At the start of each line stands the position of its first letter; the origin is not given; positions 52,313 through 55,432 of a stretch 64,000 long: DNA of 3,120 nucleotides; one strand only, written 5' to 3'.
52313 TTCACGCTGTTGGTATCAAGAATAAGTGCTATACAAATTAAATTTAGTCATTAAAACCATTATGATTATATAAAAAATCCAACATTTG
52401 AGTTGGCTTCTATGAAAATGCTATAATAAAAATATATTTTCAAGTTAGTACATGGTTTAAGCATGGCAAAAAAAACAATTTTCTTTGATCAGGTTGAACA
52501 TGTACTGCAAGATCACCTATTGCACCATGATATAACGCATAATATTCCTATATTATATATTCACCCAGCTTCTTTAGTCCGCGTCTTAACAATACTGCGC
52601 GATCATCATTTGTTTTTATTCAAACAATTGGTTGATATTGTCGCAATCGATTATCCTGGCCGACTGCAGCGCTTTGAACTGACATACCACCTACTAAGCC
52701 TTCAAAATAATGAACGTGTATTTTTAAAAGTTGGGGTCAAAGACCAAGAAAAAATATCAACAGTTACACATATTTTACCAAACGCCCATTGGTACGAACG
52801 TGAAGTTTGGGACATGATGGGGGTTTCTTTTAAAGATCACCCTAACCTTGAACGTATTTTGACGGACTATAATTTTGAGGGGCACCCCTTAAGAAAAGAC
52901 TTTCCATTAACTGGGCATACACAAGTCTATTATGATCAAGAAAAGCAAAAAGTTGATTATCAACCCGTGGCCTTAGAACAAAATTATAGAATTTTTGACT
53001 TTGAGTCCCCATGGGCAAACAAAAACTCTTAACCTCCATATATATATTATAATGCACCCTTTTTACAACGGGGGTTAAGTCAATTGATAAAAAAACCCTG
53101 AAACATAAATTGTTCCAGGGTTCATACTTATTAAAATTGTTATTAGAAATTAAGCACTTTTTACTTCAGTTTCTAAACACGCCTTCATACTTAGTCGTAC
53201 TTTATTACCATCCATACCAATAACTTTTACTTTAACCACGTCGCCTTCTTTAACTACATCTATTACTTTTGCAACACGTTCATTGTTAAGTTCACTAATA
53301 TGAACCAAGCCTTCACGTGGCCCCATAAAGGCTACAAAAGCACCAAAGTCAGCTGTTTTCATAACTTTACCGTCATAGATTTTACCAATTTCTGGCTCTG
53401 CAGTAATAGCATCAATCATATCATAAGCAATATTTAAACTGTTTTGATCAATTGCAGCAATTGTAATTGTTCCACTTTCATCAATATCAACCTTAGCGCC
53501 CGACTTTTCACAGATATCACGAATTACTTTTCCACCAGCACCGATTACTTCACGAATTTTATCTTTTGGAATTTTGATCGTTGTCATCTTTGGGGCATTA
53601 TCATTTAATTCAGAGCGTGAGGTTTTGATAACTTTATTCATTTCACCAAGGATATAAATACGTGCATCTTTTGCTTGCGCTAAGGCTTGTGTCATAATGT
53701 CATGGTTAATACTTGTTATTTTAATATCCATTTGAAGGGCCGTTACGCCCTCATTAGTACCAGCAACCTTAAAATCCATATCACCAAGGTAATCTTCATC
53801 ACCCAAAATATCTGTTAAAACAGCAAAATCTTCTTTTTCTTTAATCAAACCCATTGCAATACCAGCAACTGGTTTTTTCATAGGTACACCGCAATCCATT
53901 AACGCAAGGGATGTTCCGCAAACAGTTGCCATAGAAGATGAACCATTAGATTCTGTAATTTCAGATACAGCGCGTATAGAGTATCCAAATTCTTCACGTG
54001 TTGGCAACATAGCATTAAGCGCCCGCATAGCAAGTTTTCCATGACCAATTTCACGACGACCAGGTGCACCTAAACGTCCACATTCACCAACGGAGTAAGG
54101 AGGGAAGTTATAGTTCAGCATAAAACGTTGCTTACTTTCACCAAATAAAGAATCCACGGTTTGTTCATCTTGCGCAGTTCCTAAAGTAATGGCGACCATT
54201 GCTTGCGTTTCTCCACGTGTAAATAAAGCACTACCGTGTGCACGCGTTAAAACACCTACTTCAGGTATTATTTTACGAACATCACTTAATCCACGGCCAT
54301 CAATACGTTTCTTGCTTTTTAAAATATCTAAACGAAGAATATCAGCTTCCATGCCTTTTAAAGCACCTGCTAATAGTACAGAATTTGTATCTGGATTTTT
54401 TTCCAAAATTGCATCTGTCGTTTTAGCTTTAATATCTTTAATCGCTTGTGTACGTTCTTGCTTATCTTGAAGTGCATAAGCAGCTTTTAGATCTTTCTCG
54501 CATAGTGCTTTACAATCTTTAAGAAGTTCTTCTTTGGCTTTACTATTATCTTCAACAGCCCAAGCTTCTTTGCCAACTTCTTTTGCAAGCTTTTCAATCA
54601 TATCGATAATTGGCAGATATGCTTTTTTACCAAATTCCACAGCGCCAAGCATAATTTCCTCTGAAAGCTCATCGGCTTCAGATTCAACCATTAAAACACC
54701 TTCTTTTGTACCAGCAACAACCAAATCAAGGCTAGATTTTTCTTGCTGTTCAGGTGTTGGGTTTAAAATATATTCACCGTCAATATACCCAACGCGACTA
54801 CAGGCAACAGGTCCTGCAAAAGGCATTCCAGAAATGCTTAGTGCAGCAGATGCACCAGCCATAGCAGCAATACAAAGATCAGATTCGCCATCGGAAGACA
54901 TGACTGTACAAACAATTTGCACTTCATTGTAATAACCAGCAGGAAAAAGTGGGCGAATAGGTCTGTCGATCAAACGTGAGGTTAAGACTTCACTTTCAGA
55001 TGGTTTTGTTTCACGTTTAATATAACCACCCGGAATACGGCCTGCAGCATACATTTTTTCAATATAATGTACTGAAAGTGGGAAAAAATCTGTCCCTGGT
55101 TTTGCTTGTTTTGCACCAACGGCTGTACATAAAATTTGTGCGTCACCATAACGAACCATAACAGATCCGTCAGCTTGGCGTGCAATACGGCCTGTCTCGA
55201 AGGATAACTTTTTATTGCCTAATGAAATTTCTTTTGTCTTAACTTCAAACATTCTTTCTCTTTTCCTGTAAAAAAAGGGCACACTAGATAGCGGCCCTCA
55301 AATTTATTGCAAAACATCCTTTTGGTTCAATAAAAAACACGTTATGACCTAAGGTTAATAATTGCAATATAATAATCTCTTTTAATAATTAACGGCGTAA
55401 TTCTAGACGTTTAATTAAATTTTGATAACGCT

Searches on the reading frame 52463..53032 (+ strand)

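Call 84: search_protein_families(library=pfam, proteins=[window:52463-53032:+], max_evalue=1e-8)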
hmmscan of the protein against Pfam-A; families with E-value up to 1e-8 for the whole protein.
window:52463-53032:+ (189 aa): 1 family
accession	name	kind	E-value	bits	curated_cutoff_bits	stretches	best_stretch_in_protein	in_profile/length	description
PF00329.25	Complex1_30kDa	-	1.2e-43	149.1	22.5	1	32-152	2-123/124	Respiratory-chain NADH dehydrogenase, 30 Kd subunit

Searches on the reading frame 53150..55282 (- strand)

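Call 85: search_protein_families(library=pfam, proteins=[window:53150-55282:-], max_evalue=0.0001)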
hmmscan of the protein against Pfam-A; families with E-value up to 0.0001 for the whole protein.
window:53150-55282:- (710 aa): 5 families
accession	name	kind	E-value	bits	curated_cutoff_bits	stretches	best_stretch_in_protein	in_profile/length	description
PF01138.27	RNase_PH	-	5.6e-62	208.3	25.5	2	24-154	3-130/130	3' exoribonuclease family, domain 1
PF03725.20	RNase_PH_C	-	4e-27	94.4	20.8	2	157-221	1-67/67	3' exoribonuclease family, domain 2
PF00575.29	S1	-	2.2e-16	60.4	22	1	629-698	1-72/74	S1 RNA binding domain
PF03726.19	PNPase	-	5.3e-15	56.1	24.6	1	252-330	1-80/81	Polyribonucleotide nucleotidyltransferase, RNA binding domain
PF00013.35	KH_1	-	6.1e-12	45.6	21.5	1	567-624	2-65/66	KH domain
